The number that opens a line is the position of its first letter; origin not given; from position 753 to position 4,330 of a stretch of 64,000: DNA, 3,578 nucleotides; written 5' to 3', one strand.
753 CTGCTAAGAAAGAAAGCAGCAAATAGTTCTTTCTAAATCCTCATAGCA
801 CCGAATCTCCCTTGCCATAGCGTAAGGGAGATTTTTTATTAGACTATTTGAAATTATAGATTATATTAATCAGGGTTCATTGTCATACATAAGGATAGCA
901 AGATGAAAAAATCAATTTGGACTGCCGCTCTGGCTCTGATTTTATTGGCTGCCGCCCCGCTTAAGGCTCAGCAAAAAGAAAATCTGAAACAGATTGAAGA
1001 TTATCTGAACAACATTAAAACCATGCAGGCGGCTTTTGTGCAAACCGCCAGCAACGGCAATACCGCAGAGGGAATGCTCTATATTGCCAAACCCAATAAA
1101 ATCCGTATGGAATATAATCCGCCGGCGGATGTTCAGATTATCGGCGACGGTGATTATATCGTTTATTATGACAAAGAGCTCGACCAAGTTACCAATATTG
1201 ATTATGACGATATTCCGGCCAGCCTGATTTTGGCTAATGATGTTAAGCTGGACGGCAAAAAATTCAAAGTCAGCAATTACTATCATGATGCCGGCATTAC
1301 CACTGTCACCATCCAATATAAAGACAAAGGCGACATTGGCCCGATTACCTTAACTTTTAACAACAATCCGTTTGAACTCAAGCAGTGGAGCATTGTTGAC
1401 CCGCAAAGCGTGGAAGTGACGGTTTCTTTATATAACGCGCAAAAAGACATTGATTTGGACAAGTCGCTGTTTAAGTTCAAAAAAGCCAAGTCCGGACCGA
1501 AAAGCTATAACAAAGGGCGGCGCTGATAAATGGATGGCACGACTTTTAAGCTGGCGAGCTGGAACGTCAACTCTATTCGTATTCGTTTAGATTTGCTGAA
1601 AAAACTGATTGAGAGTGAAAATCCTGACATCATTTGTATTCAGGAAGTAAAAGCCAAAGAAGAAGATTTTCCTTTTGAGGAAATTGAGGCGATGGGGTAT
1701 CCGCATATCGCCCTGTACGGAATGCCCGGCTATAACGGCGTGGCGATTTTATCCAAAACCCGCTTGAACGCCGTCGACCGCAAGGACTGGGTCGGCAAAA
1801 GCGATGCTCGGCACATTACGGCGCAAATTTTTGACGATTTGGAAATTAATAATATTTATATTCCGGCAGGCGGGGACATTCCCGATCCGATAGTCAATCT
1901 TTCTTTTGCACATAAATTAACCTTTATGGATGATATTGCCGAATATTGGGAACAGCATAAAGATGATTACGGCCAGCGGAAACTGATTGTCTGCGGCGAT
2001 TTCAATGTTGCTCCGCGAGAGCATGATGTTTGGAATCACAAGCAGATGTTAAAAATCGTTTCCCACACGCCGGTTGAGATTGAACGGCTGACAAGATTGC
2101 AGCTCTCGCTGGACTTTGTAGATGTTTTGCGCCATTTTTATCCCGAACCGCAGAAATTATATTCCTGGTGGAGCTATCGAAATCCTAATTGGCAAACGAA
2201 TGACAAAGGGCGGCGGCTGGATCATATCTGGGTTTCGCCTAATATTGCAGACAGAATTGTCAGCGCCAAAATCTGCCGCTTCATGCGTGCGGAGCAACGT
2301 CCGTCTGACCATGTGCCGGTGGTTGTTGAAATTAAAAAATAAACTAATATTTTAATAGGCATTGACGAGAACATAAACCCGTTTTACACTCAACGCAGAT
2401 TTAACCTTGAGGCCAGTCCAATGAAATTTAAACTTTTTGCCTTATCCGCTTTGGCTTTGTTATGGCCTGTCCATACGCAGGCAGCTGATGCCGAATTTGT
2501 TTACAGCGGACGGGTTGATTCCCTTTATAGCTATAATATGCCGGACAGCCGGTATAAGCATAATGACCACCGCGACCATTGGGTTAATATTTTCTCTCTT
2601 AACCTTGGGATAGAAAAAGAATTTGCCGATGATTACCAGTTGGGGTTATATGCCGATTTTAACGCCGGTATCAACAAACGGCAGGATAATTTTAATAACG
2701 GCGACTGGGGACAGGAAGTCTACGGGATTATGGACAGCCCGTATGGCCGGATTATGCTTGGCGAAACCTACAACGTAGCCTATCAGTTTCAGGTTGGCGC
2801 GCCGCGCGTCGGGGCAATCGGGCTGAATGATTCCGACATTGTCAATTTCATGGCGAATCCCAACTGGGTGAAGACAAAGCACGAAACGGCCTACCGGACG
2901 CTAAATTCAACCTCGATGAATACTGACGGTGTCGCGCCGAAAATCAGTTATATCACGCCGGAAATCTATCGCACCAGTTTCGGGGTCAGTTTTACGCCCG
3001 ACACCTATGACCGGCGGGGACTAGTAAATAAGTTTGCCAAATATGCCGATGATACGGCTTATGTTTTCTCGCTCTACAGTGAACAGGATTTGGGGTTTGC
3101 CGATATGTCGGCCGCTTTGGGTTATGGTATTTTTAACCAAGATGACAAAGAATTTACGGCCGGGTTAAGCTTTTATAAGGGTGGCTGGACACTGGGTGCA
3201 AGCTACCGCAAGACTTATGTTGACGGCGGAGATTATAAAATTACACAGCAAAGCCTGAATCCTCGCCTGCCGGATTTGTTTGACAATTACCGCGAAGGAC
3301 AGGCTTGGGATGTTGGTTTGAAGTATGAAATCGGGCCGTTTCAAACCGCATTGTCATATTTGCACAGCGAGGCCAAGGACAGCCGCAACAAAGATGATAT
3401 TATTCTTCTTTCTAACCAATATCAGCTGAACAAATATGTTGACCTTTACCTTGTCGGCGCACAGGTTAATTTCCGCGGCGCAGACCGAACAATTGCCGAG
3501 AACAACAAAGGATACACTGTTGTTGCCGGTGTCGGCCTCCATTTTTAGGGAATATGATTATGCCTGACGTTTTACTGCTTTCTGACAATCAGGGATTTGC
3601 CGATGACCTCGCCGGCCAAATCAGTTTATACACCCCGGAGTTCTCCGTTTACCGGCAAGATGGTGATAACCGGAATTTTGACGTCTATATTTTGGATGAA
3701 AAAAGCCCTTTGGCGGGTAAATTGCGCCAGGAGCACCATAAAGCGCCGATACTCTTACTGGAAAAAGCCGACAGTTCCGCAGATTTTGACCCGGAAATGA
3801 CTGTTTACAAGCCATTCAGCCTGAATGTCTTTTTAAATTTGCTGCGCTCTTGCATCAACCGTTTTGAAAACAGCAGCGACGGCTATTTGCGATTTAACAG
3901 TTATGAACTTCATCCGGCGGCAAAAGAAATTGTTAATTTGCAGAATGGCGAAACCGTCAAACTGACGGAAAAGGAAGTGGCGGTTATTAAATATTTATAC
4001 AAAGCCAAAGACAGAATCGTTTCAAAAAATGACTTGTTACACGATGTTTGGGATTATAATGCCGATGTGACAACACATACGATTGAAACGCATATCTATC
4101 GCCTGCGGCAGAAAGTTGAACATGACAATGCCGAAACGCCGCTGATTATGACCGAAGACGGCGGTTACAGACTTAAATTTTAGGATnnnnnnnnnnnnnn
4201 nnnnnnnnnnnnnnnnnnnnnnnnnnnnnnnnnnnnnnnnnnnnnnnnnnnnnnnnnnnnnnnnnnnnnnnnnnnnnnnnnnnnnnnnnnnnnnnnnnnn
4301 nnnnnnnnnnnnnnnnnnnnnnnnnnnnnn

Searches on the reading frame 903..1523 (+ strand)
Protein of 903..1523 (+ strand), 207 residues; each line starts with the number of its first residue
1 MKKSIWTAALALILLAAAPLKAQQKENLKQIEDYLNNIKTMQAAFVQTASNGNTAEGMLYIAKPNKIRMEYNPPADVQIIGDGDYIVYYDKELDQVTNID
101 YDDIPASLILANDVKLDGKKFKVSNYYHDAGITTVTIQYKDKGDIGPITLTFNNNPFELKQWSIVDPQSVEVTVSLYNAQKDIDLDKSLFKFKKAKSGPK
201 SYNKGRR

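Call 19: search_protein_families(library=pfam, proteins=[window:903-1523:+], max_evalue=0.000001)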
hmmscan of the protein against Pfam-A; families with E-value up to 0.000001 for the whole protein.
window:903-1523:+ (207 aa): 1 family
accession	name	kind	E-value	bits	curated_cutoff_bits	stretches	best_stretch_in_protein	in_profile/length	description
PF03548.22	LolA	-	1.6e-31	109.7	23.6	1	37-193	2-165/165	Outer membrane lipoprotein carrier protein LolA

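Call 79: find_encoding_contigs(protein=window:903-1523:+, flank=10000, max_places=3)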
Protein window:903-1523:+ (207 aa): 22 contigs read that carry it; 3 places shown.
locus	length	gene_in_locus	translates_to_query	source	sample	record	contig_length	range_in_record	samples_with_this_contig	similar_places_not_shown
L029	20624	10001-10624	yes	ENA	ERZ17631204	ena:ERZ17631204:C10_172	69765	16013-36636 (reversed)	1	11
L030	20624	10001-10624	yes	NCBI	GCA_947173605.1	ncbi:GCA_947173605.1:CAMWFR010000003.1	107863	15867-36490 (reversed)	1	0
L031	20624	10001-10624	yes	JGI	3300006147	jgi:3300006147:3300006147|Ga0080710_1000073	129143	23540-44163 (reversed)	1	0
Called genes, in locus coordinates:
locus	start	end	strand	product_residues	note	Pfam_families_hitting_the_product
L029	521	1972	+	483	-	PF11638:DnaA_N, PF00308:Bac_DnaA, PF08299:Bac_DnaA_C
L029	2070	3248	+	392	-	PF00712:DNA_pol3_beta, PF02767:DNA_pol3_beta_2, PF02768:DNA_pol3_beta_3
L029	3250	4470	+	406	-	PF02463:SMC_N, PF13175:AAA_15 (faint), PF13476:AAA_23, PF13304:AAA_21 (weak)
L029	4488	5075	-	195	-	-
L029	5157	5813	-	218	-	-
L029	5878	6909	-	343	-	PF01471:PG_binding_1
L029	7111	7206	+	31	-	-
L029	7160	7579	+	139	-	-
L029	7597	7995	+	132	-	PF03610:EIIA-man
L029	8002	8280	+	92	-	PF00381:PTS-HPr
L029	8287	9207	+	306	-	PF01170:UPF0020 (faint), PF01555:N6_N4_Mtase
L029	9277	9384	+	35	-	-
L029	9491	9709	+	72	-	-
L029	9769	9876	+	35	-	-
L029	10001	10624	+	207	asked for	PF03548:LolA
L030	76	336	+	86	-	PF01649:Ribosomal_S20p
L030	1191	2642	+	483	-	PF11638:DnaA_N, PF00308:Bac_DnaA, PF08299:Bac_DnaA_C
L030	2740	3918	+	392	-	PF00712:DNA_pol3_beta, PF02767:DNA_pol3_beta_2, PF02768:DNA_pol3_beta_3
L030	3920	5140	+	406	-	PF02463:SMC_N, PF13175:AAA_15 (faint), PF13476:AAA_23, PF13304:AAA_21 (weak)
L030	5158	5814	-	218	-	-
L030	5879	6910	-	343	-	PF01471:PG_binding_1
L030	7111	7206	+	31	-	-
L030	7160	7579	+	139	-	-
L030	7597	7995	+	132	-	PF03610:EIIA-man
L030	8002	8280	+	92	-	PF00381:PTS-HPr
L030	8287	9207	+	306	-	PF01170:UPF0020 (faint), PF01555:N6_N4_Mtase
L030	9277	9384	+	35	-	-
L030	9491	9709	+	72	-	-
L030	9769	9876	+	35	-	-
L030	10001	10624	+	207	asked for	PF03548:LolA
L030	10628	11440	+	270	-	PF03372:Exo_endo_phos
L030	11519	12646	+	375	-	PF13609:Porin_4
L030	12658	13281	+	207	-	PF00486:Trans_reg_C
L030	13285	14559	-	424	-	-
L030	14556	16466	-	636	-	-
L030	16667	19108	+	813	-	PF02518:HATPase_c, PF00204:DNA_gyraseB, PF01751:Toprim, PF18053:GyrB_insert (weak), PF00986:DNA_gyraseB_C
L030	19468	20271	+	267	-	PF07603:Lcl_C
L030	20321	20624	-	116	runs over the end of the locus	-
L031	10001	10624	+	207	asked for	PF03548:LolA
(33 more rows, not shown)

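Call 83: search_solved_structures(query=L030:8287-9204:+, max_evalue=0.00001, show_alignments=1)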
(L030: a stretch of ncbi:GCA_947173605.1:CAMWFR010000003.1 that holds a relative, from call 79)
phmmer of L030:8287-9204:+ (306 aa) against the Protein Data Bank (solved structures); distinct sequences matched with E-value up to 0.00001: 12.
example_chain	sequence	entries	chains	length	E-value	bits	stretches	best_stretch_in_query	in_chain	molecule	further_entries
8urk_A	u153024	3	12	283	4.9e-37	131.1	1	44-285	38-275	Methyltransferase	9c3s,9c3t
9c3u_A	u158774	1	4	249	8.6e-37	130.2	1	45-284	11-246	Methyltransferase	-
1g60_A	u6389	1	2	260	6.6e-30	107.6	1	45-280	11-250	Adenine-specific Methyltransferase MboIIA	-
6pbd_A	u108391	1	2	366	2.7e-26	95.8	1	222-296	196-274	Modification methylase CcrMI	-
1nw8_A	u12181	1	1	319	7.7e-23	84.4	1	45-273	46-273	MODIFICATION METHYLASE RSRI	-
1eg2_A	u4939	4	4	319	9.8e-23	84.1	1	45-273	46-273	MODIFICATION METHYLASE RSRI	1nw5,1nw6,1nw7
5hek_A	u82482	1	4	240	3.5e-22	82.2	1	211-287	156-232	Adenine specific DNA methyltransferase (DpnA)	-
5hfj_A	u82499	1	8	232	7.3e-22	81.2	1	211-286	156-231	Adenine specific DNA methyltransferase (DpnA)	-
8s9n_A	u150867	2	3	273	8e-13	51.5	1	215-285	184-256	DNA cytosine-N4 methyltransferase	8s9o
8s9m_A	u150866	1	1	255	2e-12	50.2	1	215-285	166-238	DNA cytosine-N4 methyltransferase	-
2zie_A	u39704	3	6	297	6.9e-12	48.5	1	205-284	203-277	Putative modification methylase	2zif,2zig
1boo_A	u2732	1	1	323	4.9e-10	42.4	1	222-283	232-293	PROTEIN (N-4 CYTOSINE-SPECIFIC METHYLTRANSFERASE PVU II)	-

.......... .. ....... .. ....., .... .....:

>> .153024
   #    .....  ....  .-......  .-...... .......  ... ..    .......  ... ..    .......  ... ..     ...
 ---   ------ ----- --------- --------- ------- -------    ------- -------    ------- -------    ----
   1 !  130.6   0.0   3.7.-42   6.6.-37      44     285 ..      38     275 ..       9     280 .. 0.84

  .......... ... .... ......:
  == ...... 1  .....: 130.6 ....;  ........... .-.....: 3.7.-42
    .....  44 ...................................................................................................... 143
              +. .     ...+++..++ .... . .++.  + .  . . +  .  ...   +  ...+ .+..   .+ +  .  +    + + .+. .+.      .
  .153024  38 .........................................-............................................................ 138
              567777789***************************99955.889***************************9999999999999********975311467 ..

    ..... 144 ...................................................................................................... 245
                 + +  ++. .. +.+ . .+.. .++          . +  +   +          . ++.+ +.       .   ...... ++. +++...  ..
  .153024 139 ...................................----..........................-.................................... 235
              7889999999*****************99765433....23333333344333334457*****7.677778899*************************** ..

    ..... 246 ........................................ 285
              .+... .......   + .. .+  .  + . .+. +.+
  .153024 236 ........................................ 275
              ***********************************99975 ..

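Call 84: search_protein_families(library=ncbifam, proteins=[L030:8287-9204:+], max_evalue=0.001)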
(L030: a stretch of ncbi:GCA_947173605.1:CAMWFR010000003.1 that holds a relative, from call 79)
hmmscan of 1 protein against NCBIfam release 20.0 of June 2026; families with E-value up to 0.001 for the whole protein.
L030:8287-9204:+ (306 aa): 3 families
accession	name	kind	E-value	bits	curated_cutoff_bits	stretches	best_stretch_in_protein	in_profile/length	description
NF008572.0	PRK11524.1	equivalog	1e-47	162.7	292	1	35-289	11-261/294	adenine-specific DNA-methyltransferase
NF050803.1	DnaMtaseCcrMCaul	equivalog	2.7e-33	115.3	830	2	221-287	184-250/350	adenine-specific DNA-methyltransferase CcrM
NF010253.0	PRK13699.1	subfamily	1.1e-19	71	244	2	214-285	135-206/226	DNA methyltransferase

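Call 87: find_homologous_proteins(query=L030:1191-2639:+, max_evalue=1e-100)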
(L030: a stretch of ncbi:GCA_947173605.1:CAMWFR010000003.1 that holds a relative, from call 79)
Query L030:1191-2639:+ (483 aa): 7998 proteins with E <= 1e-100 among 8000 candidates; the best 120 are listed.
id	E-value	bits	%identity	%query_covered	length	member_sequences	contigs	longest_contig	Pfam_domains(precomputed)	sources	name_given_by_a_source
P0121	0.0e+0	1051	97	100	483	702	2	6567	PF11638.14,PF00308.25,PF08299.18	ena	-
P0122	0.0e+0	1027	95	100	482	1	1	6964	PF11638.14,PF00308.25,PF08299.18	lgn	-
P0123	0.0e+0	1017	94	100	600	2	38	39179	PF11638.14,PF00308.25,PF08299.18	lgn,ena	-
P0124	0.0e+0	1017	94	100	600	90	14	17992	PF11638.14,PF00308.25,PF08299.18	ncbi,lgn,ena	-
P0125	0.0e+0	1017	94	100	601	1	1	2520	PF11638.14,PF00308.25,PF08299.18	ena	-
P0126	0.0e+0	1017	94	100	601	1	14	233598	PF11638.14,PF00308.25,PF08299.18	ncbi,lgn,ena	-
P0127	0.0e+0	1017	94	100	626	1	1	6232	PF11638.14,PF00308.25,PF08299.18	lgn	-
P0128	0.0e+0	1016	94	100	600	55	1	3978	PF11638.14,PF00308.25,PF08299.18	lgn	-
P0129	0.0e+0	1015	94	100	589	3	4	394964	PF11638.14,PF00308.25,PF08299.18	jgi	-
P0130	2.8e-297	1004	94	100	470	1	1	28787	PF11638.14,PF00308.25,PF08299.18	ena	-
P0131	2.7e-296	1001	94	100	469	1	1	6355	PF11638.14,PF00308.25,PF08299.18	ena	-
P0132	2.1e-294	994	92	100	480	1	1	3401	PF11638.14,PF00308.25,PF08299.18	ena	-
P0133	7.9e-292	986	91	100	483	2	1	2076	PF11638.14,PF00308.25,PF08299.18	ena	-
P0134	2.7e-291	984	91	100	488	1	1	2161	PF11638.14,PF00308.25,PF08299.18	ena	-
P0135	2.8e-291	984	91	100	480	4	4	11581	PF11638.14,PF22688.3,PF00308.25,PF08299.18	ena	-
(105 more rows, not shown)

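Call 88: find_encoding_contigs(protein=P0126, flank=10000, max_places=2)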
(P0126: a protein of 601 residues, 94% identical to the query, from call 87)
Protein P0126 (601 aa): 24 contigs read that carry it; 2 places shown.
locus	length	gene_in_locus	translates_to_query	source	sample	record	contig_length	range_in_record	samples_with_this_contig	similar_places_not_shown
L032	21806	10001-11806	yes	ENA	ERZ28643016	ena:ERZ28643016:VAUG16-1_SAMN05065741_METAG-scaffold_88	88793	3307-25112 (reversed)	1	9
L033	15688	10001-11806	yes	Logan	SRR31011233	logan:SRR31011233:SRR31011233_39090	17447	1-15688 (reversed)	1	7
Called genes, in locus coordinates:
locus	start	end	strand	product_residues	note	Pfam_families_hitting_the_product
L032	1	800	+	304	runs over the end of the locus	-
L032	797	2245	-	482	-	PF13181:TPR_8 (faint), PF13424:TPR_12 (faint), PF07719:TPR_2 (faint), PF17874:TPR_MalT (weak), PF00515:TPR_1 (faint)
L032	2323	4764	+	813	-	PF20437:LonC_helical, PF13654:AAA_32, PF20436:LonB_AAA-LID, PF05362:Lon_C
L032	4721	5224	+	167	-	PF01451:LMWPc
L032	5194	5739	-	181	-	PF00226:DnaJ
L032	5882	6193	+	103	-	PF13467:RHH_4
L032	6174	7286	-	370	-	-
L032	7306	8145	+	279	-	PF01149:Fapy_DNA_glyco, PF06831:H2TH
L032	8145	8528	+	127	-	-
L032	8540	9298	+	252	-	PF00378:ECH_1, PF16113:ECH_2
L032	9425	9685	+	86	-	PF01649:Ribosomal_S20p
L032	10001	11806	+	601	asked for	PF11638:DnaA_N, PF00308:Bac_DnaA, PF08299:Bac_DnaA_C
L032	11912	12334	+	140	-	PF00293:NUDIX, PF14815:NUDIX_4 (weak)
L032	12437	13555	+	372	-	PF00712:DNA_pol3_beta, PF02767:DNA_pol3_beta_2, PF02768:DNA_pol3_beta_3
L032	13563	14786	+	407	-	PF02463:SMC_N, PF13175:AAA_15 (weak), PF13476:AAA_23, PF13304:AAA_21 (faint)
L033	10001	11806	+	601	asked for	PF11638:DnaA_N, PF00308:Bac_DnaA, PF08299:Bac_DnaA_C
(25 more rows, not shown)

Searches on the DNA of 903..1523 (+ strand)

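Call 82: search_rna_families(source=L030, start=1, end=1400, threshold=evalue, max_evalue=0.1)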
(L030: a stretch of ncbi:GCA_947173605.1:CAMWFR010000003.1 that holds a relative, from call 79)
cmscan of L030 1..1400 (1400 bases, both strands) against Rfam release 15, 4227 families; matches with E-value up to 0.1: 0.
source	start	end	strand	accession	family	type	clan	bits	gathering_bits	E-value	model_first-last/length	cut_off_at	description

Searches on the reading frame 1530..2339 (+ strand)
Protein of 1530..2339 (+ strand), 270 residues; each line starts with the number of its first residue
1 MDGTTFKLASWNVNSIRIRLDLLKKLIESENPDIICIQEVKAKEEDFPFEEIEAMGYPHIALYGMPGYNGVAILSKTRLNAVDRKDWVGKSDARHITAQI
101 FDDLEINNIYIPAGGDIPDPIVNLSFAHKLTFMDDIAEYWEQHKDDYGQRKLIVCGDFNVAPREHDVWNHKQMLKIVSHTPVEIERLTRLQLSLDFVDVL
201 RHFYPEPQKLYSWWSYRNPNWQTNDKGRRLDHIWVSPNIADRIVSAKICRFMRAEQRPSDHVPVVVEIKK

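Call 19: search_protein_families(library=pfam, proteins=[window:1530-2339:+], max_evalue=0.000001)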
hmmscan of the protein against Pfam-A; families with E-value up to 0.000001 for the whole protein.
window:1530-2339:+ (270 aa): 1 family
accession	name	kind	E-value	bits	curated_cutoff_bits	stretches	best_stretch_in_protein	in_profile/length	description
PF03372.29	Exo_endo_phos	-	6.3e-28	98.4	24.5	1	9-261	1-225/225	Endonuclease/Exonuclease/phosphatase family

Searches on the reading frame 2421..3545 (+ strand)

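Call 19: search_protein_families(library=pfam, proteins=[window:2421-3545:+], max_evalue=0.000001)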
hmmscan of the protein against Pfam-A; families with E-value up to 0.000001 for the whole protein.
window:2421-3545:+ (375 aa): 1 family
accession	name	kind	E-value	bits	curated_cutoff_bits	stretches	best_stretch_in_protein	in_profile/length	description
PF13609.12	Porin_4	-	1.8e-23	84.2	27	1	7-353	1-309/310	Gram-negative porin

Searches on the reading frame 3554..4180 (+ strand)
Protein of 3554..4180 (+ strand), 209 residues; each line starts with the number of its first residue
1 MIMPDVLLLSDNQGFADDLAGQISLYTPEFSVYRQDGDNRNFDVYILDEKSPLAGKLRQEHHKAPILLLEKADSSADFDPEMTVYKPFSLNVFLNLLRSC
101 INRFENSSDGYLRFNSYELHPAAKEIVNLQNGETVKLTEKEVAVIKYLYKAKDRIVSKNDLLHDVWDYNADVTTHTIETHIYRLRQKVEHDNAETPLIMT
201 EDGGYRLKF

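Call 19: search_protein_families(library=pfam, proteins=[window:3554-4180:+], max_evalue=0.000001)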
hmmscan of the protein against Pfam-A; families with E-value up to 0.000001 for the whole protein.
window:3554-4180:+ (209 aa): 1 family
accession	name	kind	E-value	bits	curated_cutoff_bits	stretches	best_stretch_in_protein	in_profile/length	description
PF00486.34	Trans_reg_C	-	1.4e-19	70.4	26.2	1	132-207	1-77/77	Transcriptional regulatory protein, C terminal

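Call 75: search_protein_families(library=ncbifam, proteins=[window:3554-4180:+], max_evalue=0.01)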
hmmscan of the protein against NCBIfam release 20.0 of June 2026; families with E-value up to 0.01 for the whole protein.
window:3554-4180:+ (209 aa): 39 families (the best 25 are shown)
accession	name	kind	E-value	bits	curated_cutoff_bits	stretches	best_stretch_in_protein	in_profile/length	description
NF041734.1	resp_reg_RppA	equivalog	2e-17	63.3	250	1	53-208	64-228/229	two-component system response regulator RppA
NF053854.1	RespRegPhoBBctds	equivalog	2.7e-16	59.6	270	1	83-193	97-212/225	two-component system response regulator PhoB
TIGR02154.1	PhoB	equivalog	1.2e-15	57.5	296.2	1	84-207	103-225/226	phosphate regulon transcriptional regulator PhoB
NF007928.2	PRK10643.1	equivalog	1.6e-15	57.4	330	1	53-194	62-207/216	two-component system response regulator PmrA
NF040689.1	MtrAB_MtrA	equivalog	4.7e-15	55.5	300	1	83-206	95-217/219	MtrAB system response regulator MtrA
TIGR01387.1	cztR_silR_copR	subfamily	1.2e-14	54.4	279.2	1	55-203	62-213/218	heavy metal response regulator transcription factor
NF045944.1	ResRegRpaBCyano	equivalog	5.9e-14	52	330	1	86-205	97-225/229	response regulator transcription factor RpaB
NF040534.1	resp_reg_YycF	equivalog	8.1e-13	48.2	340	1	84-207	98-227/231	response regulator YycF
NF041733.1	resp_reg_CseB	equivalog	1.4e-12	47.5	350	1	83-195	97-218/228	two-component system response regulator CseB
NF008296.0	PRK11083.1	equivalog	2.8e-12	46.5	273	1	84-207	101-225/228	two-component system response regulator CreB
NF045914.1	RespRegNblR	equivalog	3.8e-12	46.3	300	1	82-203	103-220/228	response regulator transcription factor NblR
NF012023.0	PRK15479.1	equivalog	9.6e-11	41.6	337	1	57-194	66-206/224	transcriptional regulator TctD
NF007820.0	PRK10529.1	equivalog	2e-10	40.5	325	1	83-207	98-223/225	two-component system response regulator KdpE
NF007663.1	PRK10336.1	equivalog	3.6e-10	40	345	1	83-191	98-204/219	quorum sensing response regulator transcription factor QseB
NF008078.0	PRK10816.1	equivalog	4.4e-10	39.4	336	1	57-207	66-220/223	two-component system response regulator PhoP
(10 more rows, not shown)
